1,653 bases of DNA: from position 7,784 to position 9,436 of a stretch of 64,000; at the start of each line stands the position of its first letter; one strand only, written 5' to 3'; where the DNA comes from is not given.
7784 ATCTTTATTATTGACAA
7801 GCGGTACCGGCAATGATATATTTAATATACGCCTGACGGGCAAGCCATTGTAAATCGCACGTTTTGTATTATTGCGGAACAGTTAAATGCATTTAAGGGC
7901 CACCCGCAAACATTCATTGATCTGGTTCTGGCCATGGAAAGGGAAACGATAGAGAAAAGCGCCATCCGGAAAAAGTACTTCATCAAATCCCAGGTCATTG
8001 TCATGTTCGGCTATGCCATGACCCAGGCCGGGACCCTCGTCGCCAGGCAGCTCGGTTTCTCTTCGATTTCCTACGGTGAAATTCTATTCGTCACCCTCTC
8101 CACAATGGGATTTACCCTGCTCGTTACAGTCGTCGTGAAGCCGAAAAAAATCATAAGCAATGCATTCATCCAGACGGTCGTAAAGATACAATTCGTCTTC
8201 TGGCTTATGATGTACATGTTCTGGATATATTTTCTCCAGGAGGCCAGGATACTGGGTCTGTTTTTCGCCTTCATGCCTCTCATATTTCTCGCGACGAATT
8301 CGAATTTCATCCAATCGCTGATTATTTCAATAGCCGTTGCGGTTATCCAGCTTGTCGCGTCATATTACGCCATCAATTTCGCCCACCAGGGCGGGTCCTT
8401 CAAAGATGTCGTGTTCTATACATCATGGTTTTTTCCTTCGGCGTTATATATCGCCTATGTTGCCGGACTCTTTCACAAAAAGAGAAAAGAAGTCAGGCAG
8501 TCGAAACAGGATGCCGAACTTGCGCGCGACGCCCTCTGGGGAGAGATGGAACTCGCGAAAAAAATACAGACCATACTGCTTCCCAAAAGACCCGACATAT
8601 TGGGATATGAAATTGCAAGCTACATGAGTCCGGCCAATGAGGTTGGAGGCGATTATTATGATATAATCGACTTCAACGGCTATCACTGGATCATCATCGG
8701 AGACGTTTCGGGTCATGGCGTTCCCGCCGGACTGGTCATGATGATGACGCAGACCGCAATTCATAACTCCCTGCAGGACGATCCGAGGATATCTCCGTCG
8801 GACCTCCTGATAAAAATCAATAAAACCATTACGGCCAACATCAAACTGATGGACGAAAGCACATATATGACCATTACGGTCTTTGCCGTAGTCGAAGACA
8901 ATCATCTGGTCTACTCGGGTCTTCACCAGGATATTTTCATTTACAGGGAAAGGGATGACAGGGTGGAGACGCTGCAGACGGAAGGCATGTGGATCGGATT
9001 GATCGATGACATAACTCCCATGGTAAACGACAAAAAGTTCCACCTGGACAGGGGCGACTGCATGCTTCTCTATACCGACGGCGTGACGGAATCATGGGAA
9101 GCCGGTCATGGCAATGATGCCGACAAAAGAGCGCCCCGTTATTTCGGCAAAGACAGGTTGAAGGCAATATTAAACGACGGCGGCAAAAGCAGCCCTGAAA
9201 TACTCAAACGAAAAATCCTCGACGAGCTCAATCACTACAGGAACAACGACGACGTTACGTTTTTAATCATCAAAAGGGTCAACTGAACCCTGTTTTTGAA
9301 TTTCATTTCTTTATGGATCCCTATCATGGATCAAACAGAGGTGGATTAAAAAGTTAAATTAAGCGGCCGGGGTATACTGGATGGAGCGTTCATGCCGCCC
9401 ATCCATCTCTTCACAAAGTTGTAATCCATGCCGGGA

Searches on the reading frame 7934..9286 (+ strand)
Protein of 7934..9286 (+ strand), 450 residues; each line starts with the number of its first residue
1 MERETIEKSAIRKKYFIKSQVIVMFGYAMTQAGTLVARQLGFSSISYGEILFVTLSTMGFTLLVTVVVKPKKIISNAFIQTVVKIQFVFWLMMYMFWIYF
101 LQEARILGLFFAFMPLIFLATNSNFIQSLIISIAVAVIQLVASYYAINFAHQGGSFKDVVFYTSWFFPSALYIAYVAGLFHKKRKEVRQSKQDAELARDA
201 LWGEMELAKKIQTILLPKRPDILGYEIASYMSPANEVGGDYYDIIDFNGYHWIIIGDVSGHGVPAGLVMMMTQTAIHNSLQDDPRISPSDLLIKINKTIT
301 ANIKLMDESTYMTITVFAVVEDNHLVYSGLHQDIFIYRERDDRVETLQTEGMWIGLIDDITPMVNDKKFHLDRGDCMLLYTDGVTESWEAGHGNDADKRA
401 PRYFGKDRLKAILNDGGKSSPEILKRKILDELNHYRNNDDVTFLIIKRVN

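Call 3: search_protein_families(library=pfam, proteins=[window:7934-9286:+], max_evalue=0.01)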
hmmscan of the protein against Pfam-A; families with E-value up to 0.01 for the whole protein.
window:7934-9286:+ (450 aa): 1 family
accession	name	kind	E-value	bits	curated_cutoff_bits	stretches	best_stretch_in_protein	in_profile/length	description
PF07228.17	SpoIIE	-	3.1e-31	109.3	25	1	250-448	4-191/192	Stage II sporulation protein E (SpoIIE)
